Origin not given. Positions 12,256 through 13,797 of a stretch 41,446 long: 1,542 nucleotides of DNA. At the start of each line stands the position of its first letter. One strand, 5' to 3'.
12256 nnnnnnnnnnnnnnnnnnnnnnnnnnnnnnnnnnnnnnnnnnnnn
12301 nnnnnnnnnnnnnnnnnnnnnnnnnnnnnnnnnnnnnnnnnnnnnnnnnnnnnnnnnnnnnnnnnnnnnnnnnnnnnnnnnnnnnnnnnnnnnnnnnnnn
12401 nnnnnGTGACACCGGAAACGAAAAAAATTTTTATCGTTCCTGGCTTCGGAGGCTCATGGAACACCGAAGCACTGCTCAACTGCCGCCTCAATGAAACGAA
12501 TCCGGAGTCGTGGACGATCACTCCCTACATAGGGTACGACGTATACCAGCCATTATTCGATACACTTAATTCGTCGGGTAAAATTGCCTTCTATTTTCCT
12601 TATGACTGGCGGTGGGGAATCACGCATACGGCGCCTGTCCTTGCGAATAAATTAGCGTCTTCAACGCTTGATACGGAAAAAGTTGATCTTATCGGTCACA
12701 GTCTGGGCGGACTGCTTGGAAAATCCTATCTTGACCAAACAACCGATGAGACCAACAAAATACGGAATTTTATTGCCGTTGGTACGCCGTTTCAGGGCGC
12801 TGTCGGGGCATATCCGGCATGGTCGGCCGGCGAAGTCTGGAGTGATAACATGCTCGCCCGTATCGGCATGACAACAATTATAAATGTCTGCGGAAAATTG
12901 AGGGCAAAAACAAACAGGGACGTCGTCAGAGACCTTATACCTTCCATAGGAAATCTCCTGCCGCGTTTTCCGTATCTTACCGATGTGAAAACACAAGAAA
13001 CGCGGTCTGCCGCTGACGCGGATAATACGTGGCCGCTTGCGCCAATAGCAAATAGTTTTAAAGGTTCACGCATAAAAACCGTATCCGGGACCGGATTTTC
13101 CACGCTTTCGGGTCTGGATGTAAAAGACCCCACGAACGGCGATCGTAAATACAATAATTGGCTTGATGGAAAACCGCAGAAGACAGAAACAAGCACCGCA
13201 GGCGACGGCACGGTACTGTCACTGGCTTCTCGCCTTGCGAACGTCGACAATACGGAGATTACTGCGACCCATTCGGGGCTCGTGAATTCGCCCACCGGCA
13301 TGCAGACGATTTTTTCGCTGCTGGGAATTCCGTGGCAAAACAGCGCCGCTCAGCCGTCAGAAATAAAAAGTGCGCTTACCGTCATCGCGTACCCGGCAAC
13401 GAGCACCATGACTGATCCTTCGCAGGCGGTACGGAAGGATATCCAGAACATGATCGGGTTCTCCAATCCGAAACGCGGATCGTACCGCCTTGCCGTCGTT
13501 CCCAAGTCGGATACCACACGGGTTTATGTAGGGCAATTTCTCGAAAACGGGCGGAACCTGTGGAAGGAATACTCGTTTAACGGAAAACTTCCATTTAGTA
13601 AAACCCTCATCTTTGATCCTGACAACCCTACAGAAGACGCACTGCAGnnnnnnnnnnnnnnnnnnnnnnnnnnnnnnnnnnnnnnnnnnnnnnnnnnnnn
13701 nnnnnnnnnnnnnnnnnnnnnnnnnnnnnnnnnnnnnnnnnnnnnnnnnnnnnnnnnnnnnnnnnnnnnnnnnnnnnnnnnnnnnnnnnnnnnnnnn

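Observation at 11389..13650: Secreted fusion of a five-bladed beta-propeller to an LCAT/PDAT-type lipase-acyltransferase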

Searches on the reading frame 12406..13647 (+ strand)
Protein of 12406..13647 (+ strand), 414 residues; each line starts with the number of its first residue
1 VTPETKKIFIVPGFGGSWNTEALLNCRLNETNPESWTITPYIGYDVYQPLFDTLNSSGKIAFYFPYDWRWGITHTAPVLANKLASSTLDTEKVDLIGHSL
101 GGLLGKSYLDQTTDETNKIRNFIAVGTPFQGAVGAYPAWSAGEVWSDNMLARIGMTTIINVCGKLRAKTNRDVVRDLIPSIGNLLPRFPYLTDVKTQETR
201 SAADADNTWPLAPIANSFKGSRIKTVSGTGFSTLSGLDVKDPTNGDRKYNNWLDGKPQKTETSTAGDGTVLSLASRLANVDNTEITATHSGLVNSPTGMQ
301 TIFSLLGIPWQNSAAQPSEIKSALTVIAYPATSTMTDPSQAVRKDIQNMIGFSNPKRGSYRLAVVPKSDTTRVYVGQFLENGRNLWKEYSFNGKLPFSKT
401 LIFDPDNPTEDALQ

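Call 41: predict_structure(alignment_id=A3)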
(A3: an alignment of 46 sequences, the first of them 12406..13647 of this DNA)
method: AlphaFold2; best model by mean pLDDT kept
length: 414 residues; sequences in the alignment: 46
mean_pLDDT: 95.2   pTM: 0.93
mean pLDDT of the five models: 95.2, 94.7, 94.3, 94.1, 93.9
residues with pLDDT >= 90: 379; 70-90: 31; 50-70: 3; < 50: 1
segments of 3 or more residues with pLDDT < 50: none
pLDDT, mean of each block of 10 residues (from residue 1): 80 97 90 92 96 96 97 95 95 98 97 94 98 98 96 97 90 97 98 98 95 82 98 98 97 98 98 96 97 96 96 81 98 98 98 97 98 98 96 97 96 90
secondary structure, 60 per line:
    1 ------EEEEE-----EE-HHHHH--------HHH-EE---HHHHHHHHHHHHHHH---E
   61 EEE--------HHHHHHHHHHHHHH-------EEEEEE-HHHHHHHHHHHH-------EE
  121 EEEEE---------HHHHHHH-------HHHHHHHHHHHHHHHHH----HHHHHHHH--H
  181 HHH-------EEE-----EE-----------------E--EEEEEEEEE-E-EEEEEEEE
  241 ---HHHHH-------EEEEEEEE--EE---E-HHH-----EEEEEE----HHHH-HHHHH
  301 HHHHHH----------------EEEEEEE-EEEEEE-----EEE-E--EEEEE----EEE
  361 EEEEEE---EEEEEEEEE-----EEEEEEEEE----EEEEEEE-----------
elements in order: E7-11 H20-24 H42-56 E60-63 H72-85 E93-98 H100-111 E119-125 H135-141 H149-165 H170-177 H180-183 E191-193 E221-229 E233-240 H244-248 E256-263 E281-286 H291-294 H296-306 E323-329 E331-336 E342-344 E349-353 E358-366 E370-378 E384-392 E397-403

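Call 44: fold_search(model_id=the predicted structure, library=pdb)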
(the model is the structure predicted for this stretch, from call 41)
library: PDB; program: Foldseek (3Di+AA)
matches with E <= 10: 1169; with E <= 0.001: 126
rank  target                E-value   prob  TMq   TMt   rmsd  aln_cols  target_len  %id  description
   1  6wpx_B                6.2e-12  1.00  0.39  0.36  15.8       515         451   12  Crystal structure of Bacillus licheniformis lipase BlEst2 in propetide form (released 2021-06-09)
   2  6wpx_A                7.0e-12  1.00  0.38  0.35  16.2       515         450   12  Crystal structure of Bacillus licheniformis lipase BlEst2 in propetide form (released 2021-06-09)
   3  4x90_A                2.3e-11  1.00  0.48  0.52   6.7       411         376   16  Crystal structure of Lysosomal Phospholipase A2 (released 2015-03-11)
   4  4x92                  3.6e-11  1.00  0.48  0.52   6.3       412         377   16  Crystal structure of Lysosomal Phospholipase A2-S165A (released 2015-03-11)
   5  4x95_A                6.6e-11  1.00  0.46  0.51   6.8       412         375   15  Crystal structure of fully glycosylated Lysosomal Phospholipase A2 in complex with methyl arachidonyl fluorophosphonat (released 2015-03-25)
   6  4x97_A                7.9e-11  1.00  0.48  0.52   6.2       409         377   17  Crystal structure of Lysosomal Phospholipase A2 in complex with methyl arachidonyl fluorophosphonate (MAFP) (released 2015-03-11)
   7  4x96_A                1.6e-10  1.00  0.49  0.53   7.1       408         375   16  Low resolution crystal structure of Lecithin:Cholesterol Acyltransferase (LCAT; residues 21-397) (released 2015-03-25)
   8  4xx1_A                8.5e-10  1.00  0.48  0.53   7.4       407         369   16  Low resolution structure of LCAT in complex with Fab1 (released 2015-07-29)
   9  5bv7_A                1.3e-09  1.00  0.46  0.50   8.0       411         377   15  Crystal structure of human LCAT (L4F, N5D) in complex with Fab of an agonistic antibody (released 2015-12-16)
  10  5txf_A                2.0e-09  1.00  0.45  0.48   8.0       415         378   14  Crystal structure of Lecithin:cholesterol acyltransferase (LCAT) in a closed conformation (released 2017-10-25)
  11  4xwg_A                2.7e-09  1.00  0.46  0.51   7.7       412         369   15  Crystal Structure of LCAT (C31Y) in complex with Fab1 (released 2015-07-29)
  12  6cl4                  6.7e-09  1.00  0.37  0.50  11.1       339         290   15  LipC12 - Lipase from metagenomics (released 2019-03-13)
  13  6mvd_B                8.6e-09  1.00  0.45  0.50   7.6       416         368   14  Crystal structure of Lecithin:cholesterol acyltransferase (LCAT) in complex with isopropyl dodec-11-enylfluorophosphon (released 2018-12-05)
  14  4hs9                  1.9e-08  1.00  0.38  0.52  10.8       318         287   15  Methanol tolerant mutant of the Proteus mirabilis lipase (released 2013-05-22)
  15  6mvd_A                3.3e-08  1.00  0.48  0.52   6.8       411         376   14  Crystal structure of Lecithin:cholesterol acyltransferase (LCAT) in complex with isopropyl dodec-11-enylfluorophosphon (released 2018-12-05)
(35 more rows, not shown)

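Call 70: find_homologous_proteins(query=window:12406-13647:+, max_evalue=1e-10)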
Query window:12406-13647:+ (414 aa): 110 proteins with E <= 1e-10 among 8000 candidates.
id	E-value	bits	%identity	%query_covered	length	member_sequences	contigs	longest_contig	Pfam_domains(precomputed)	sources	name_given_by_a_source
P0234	1.3e-96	343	41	100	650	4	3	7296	PF02089.22,PF05057.21,PF12697.14,PF02450.22,PF00561.27,PF07819.20,PF24096.3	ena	-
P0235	8.6e-93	330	42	97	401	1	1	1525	PF02089.22,PF02450.22,PF07819.20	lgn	-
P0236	3.3e-92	328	41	99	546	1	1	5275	PF02089.22,PF06028.18,PF02450.22,PF00561.27,PF07819.20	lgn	-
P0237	4.4e-92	328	43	98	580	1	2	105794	PF02089.22,PF02450.22,PF00561.27,PF07819.20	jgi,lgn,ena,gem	-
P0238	8.9e-92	327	41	99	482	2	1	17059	PF02089.22,PF12697.14,PF02450.22,PF07819.20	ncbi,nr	ncbi:alpha/beta fold hydrolase [Candidatus Gottesmanbacteria bacterium]|nr:alpha/beta fold hydrolase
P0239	1.7e-91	326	42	100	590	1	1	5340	PF02450.22,PF07819.20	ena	-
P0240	2.2e-90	322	41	99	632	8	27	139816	PF06439.19,PF02450.22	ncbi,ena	-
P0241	3.6e-90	321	42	99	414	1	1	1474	PF02089.22,PF12697.14,PF02450.22,PF00561.27,PF07819.20,PF24096.3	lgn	-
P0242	8.5e-89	317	41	98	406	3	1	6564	PF02089.22,PF07819.20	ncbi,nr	ncbi:MAG TPA: hypothetical protein VKC54_02545, partial [Patescibacteria group bacterium]|nr:hypothe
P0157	7.5e-87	310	41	99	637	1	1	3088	PF00756.27,PF02450.22,PF00561.27,PF07819.20,PF12146.16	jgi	jgi:pimeloyl-ACP methyl ester carboxylesterase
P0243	1.9e-86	309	39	99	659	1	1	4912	PF02089.22,PF02450.22,PF07819.20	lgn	-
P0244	4.3e-85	305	41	98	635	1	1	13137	PF02089.22,PF02450.22,PF00561.27,PF07819.20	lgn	-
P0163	7.8e-85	304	40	98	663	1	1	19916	PF02089.22,PF02450.22,PF07819.20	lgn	-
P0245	1.0e-84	303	41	99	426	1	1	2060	PF02450.22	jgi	jgi:pimeloyl-ACP methyl ester carboxylesterase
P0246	1.1e-84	303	40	98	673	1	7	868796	PF02089.22,PF02450.22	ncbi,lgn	-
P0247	2.4e-84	302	40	99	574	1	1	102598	PF02089.22,PF02450.22,PF07819.20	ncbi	-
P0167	3.3e-84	302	40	98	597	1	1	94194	PF12697.14,PF02450.22,PF07819.20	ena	-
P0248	3.9e-84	302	40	99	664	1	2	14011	PF02089.22,PF06028.18,PF02450.22,PF07819.20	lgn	-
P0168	4.5e-84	301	39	99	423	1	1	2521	PF02089.22,PF02450.22,PF07819.20,PF24096.3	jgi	jgi:pimeloyl-ACP methyl ester carboxylesterase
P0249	8.1e-84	300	40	98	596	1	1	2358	PF02450.22,PF07819.20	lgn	-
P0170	9.0e-84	300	38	100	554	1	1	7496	PF02089.22,PF02450.22,PF00561.27,PF07819.20,PF19403.6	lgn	-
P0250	1.7e-83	299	39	99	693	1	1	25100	PF02089.22,PF02450.22,PF07819.20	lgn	-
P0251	2.0e-82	296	38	100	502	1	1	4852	PF02089.22,PF02450.22,PF07819.20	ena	-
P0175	4.9e-82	295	39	99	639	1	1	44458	PF02089.22,PF02450.22,PF07819.20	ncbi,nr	ncbi:MAG TPA: hypothetical protein VFI61_01790 [Patescibacteria group bacterium]|nr:hypothetical pro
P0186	2.0e-80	289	38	99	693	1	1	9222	PF02089.22,PF02450.22,PF00561.27,PF07819.20,PF24096.3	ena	-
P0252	9.0e-80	287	37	99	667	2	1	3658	PF02089.22,PF05057.21,PF02450.22,PF00561.27,PF07819.20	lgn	-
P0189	1.3e-79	287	39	99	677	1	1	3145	PF02089.22,PF12697.14,PF02450.22,PF07819.20,PF24096.3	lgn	-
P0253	1.6e-79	286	38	98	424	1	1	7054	PF02089.22,PF02450.22,PF07819.20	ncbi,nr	ncbi:hypothetical protein FJZ40_03690 [Candidatus Shapirobacteria bacterium]|nr:hypothetical protein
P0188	2.7e-79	286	37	99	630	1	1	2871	PF02089.22,PF12697.14,PF02450.22,PF00561.27,PF07819.20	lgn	-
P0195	1.4e-78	283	35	99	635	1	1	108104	PF02089.22,PF02450.22,PF00561.27,PF07819.20,PF24096.3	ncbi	-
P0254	1.8e-78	283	45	81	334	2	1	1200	PF02089.22,PF02450.22,PF07819.20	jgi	jgi:hypothetical protein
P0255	7.5e-77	278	36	99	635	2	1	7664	PF02450.22,PF07819.20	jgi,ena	-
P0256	2.5e-76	276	36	100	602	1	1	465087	PF02089.22,PF00561.27,PF07819.20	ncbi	-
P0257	3.5e-76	275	38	99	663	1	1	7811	PF02089.22,PF02450.22,PF07819.20,PF24096.3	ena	-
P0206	1.6e-75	273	37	98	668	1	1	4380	PF02089.22,PF06439.19,PF02450.22,PF07819.20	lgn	-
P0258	1.7e-75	273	38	99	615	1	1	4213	PF02450.22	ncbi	-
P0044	2.7e-75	272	39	99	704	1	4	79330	PF02089.22,PF02450.22,PF04041.20,PF07819.20,PF24096.3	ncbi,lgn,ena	-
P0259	4.1e-74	268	37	97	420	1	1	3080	PF02089.22,PF02450.22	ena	-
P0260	4.9e-74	268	35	99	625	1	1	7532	PF02450.22,PF07819.20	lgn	-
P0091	9.6e-74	267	39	97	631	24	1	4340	PF02089.22,PF02450.22,PF07819.20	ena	-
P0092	1.5e-73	267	39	97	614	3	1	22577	PF02089.22,PF02450.22,PF07819.20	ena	-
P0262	3.3e-69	252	36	99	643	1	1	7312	PF02089.22,PF05057.21,PF02450.22,PF07819.20,PF24096.3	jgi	-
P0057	8.0e-68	248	35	99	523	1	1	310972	PF02089.22,PF06028.18,PF12697.14,PF02450.22,PF00561.27,PF07819.20,PF24096.3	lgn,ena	-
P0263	9.0e-68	248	34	99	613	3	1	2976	PF02089.22,PF12697.14,PF02450.22,PF07819.20,PF24096.3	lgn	-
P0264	2.3e-67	246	37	85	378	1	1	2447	PF02089.22,PF02450.22,PF07819.20,PF24096.3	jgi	jgi:hypothetical protein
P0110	3.4e-66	242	34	96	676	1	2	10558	PF02089.22,PF02450.22,PF07819.20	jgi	jgi:pimeloyl-ACP methyl ester carboxylesterase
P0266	9.9e-65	238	33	99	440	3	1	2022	PF02089.22,PF12697.14,PF02450.22,PF07819.20,PF24096.3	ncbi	ncbi:MAG: hypothetical protein AAB960_01110, partial [Patescibacteria group bacterium]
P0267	1.2e-64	237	34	97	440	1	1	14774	PF02089.22,PF02450.22,PF07819.20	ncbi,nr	ncbi:MAG: alpha/beta fold hydrolase, partial [bacterium]|nr:alpha/beta fold hydrolase [bacterium]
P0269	4.6e-63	232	34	99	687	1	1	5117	PF02089.22,PF05057.21,PF02450.22,PF00561.27,PF07819.20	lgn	-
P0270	8.4e-63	231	36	93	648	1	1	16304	PF02089.22,PF06028.18,PF02450.22,PF00561.27,PF07819.20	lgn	-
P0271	1.5e-62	230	38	93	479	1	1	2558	PF02089.22,PF02450.22,PF00561.27,PF07819.20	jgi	jgi:pimeloyl-ACP methyl ester carboxylesterase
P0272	2.1e-62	230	34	97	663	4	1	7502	PF02089.22,PF05057.21,PF02450.22,PF07819.20,PF24096.3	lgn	-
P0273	4.9e-62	229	34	97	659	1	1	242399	PF02089.22,PF05057.21,PF02450.22,PF07819.20,PF24096.3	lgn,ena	-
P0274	6.1e-62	228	34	99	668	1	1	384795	PF02089.22,PF02450.22,PF00561.27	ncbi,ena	-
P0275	6.9e-61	225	31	99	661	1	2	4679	PF02089.22,PF05057.21,PF02450.22,PF07819.20,PF24096.3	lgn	-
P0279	5.1e-27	113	30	64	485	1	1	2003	PF02089.22,PF06439.19,PF02450.22,PF07819.20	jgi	jgi:pimeloyl-ACP methyl ester carboxylesterase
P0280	6.3e-21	93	27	71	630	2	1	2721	PF02089.22,PF02450.22,PF00561.27,PF07819.20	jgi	jgi:hypothetical protein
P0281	7.0e-20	90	29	80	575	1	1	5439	PF02089.22,PF02450.22,PF00561.27,PF07819.20,PF12146.16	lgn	-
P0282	4.4e-16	77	31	56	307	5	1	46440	PF02089.22,PF02450.22,PF00561.27,PF07819.20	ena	-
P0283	5.0e-16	77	30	58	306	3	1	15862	PF02089.22,PF02450.22,PF00561.27,PF07819.20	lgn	-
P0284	9.3e-16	76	31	60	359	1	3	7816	PF02089.22,PF02450.22,PF00561.27,PF07819.20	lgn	-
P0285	1.1e-15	76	31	56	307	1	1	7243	PF02089.22,PF02450.22,PF00561.27,PF07819.20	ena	-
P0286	1.2e-15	76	31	56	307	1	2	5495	PF02089.22,PF02450.22,PF00561.27,PF07819.20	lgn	-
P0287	1.3e-15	76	31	56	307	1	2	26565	PF02089.22,PF02450.22,PF00561.27,PF07819.20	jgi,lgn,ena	-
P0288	1.4e-15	76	29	60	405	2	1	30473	PF02089.22,PF02450.22,PF00561.27,PF07819.20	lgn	-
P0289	1.6e-15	76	31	60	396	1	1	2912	PF02450.22,PF00561.27,PF07819.20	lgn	-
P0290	1.9e-15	75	30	65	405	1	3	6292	PF02089.22,PF02450.22,PF00561.27,PF07819.20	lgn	-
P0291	2.2e-15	75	30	56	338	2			PF02089.22,PF02450.22,PF00561.27,PF07819.20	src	-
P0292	5.2e-15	74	30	60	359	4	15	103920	PF02089.22,PF02450.22,PF00561.27,PF07819.20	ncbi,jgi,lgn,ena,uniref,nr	ncbi:esterase/lipase family protein [Paratissierella segnis]|jgi:hypothetical protein|uniref:Alpha/b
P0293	1.8e-14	72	29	73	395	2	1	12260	PF02089.22,PF02450.22,PF00561.27,PF07819.20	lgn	-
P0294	2.1e-14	72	29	58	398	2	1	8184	PF02089.22,PF02450.22,PF00561.27,PF07819.20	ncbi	-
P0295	2.1e-14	72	28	76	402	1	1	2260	PF02089.22,PF02450.22,PF00561.27,PF07819.20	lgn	-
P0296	3.7e-14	71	29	60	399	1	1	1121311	PF02089.22,PF02450.22,PF00561.27,PF07819.20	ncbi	-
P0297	1.5e-13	69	28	60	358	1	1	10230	PF02089.22,PF02450.22,PF00561.27,PF07819.20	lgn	-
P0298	1.6e-13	69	28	56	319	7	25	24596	PF02089.22,PF02450.22,PF00561.27,PF07819.20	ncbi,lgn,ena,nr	ncbi:MAG: alpha/beta fold hydrolase [Tissierellia bacterium]|nr:alpha/beta fold hydrolase [Tissierel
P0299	2.1e-13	69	28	64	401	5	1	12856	PF02089.22,PF02450.22,PF00561.27,PF07819.20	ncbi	-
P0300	2.8e-13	68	28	56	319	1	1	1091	PF02089.22,PF02450.22,PF00561.27,PF07819.20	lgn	-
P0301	3.3e-13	68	30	56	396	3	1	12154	PF02089.22,PF02450.22,PF00561.27,PF07819.20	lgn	-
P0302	4.1e-13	68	28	55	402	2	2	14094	PF02450.22,PF00561.27,PF07819.20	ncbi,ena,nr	ncbi:MAG: alpha/beta fold hydrolase [Tissierellia bacterium]|nr:alpha/beta fold hydrolase [Tissierel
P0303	4.7e-13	67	29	60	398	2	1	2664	PF02089.22,PF02450.22,PF00561.27,PF07819.20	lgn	-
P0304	5.7e-13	67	27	78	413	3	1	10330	PF02450.22,PF00561.27,PF07819.20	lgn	-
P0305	6.2e-13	67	27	60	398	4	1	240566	PF02089.22,PF02450.22,PF00561.27,PF07819.20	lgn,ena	-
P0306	6.4e-13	67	28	56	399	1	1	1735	PF02089.22,PF02450.22,PF00561.27,PF07819.20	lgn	-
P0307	8.6e-13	67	29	69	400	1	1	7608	PF02450.22,PF00561.27,PF07819.20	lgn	-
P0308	1.6e-12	66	29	58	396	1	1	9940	PF02089.22,PF02450.22,PF00561.27,PF07819.20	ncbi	-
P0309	1.7e-12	66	30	54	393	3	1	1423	PF02089.22,PF02450.22,PF00561.27,PF07819.20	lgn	-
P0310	2.0e-12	65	30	56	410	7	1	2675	PF02089.22,PF02450.22,PF00561.27,PF07819.20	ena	-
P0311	2.0e-12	65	28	59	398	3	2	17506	PF02089.22,PF02450.22,PF00561.27,PF07819.20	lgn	-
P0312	2.1e-12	65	30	69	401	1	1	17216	PF02089.22,PF02450.22,PF00561.27,PF07819.20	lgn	-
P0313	2.2e-12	65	27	64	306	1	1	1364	PF02089.22,PF02450.22,PF00561.27,PF07819.20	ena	-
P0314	3.1e-12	65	28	60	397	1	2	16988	PF02089.22,PF02450.22,PF00561.27,PF07819.20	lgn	-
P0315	4.7e-12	64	27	60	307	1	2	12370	PF02089.22,PF02450.22,PF00561.27,PF07819.20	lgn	-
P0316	5.2e-12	64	26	60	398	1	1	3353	PF02089.22,PF02450.22,PF00561.27,PF07819.20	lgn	-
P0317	5.8e-12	64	28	60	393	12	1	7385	PF02089.22,PF02450.22,PF00561.27,PF07819.20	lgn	-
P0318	6.4e-12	64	28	56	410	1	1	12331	PF02450.22,PF00561.27,PF07819.20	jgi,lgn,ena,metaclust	metaclust:\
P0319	6.8e-12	64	28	60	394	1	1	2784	PF02089.22,PF02450.22,PF00561.27,PF07819.20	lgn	-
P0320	7.0e-12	64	29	58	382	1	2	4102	PF02089.22,PF02450.22,PF00561.27,PF07819.20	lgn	-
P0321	1.0e-11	63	29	55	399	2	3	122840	PF02089.22,PF02450.22,PF00561.27,PF07819.20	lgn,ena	-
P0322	1.0e-11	63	28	60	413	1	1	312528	PF02089.22,PF02450.22,PF00561.27,PF07819.20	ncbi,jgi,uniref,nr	ncbi:alpha/beta fold hydrolase [Tissierella sp.]|uniref:esterase/lipase family protein n=1 Tax=Tissi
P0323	2.4e-11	62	29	64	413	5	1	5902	PF02450.22,PF00561.27,PF07819.20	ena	-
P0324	2.8e-11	62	27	65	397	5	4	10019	PF02089.22,PF02450.22,PF00561.27,PF07819.20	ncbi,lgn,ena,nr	ncbi:MAG TPA: alpha/beta fold hydrolase [Tissierellaceae bacterium]|nr:alpha/beta fold hydrolase [Ti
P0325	3.5e-11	61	28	65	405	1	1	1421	PF02450.22,PF00561.27,PF07819.20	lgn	-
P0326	8.1e-11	60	25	56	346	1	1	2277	PF02450.22,PF00561.27,PF07819.20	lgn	-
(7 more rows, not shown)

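Call 71: find_encoding_contigs(protein=P0246, flank=6000, max_places=1)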
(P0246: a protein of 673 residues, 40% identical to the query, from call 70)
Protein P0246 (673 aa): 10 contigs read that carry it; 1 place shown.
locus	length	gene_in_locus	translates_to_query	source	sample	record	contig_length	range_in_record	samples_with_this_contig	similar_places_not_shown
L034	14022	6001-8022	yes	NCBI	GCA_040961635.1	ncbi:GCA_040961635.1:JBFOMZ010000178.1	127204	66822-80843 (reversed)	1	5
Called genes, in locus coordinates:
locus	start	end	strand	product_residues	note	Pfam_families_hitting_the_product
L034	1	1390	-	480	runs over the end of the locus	PF13231:PMT_2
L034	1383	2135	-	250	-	PF00535:Glycos_transf_2, PF10111:Glyco_tranf_2_2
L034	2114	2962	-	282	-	PF13641:Glyco_tranf_2_3, PF00535:Glycos_transf_2, PF10111:Glyco_tranf_2_2, PF13632:Glyco_trans_2_3 (weak)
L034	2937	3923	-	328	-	PF13489:Methyltransf_23, PF13847:Methyltransf_31, PF08241:Methyltransf_11, PF08242:Methyltransf_12, PF13649:Methyltransf_25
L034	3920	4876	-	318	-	PF00535:Glycos_transf_2, PF10111:Glyco_tranf_2_2, PF13641:Glyco_tranf_2_3, PF13632:Glyco_trans_2_3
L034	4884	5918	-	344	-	PF13439:Glyco_transf_4, PF13579:Glyco_trans_4_4, PF00534:Glycos_transf_1, PF13692:Glyco_trans_1_4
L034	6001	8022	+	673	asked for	PF02089:Palm_thioest, PF02450:LCAT (faint)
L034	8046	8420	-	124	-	-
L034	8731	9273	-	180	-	-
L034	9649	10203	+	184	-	PF10502:Peptidase_S26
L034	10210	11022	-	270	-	PF02195:ParB_N, PF17762:HTH_ParB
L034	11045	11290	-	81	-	PF01016:Ribosomal_L27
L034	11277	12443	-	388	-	PF01555:N6_N4_Mtase (weak), PF01170:UPF0020 (weak)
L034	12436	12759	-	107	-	PF00829:Ribosomal_L21p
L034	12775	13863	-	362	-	PF01098:FTSW_RODA_SPOVE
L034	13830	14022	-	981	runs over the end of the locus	PF00133:tRNA-synt_1, PF09334:tRNA-synt_1g (faint), PF08264:Anticodon_1, PF19302:DUF5915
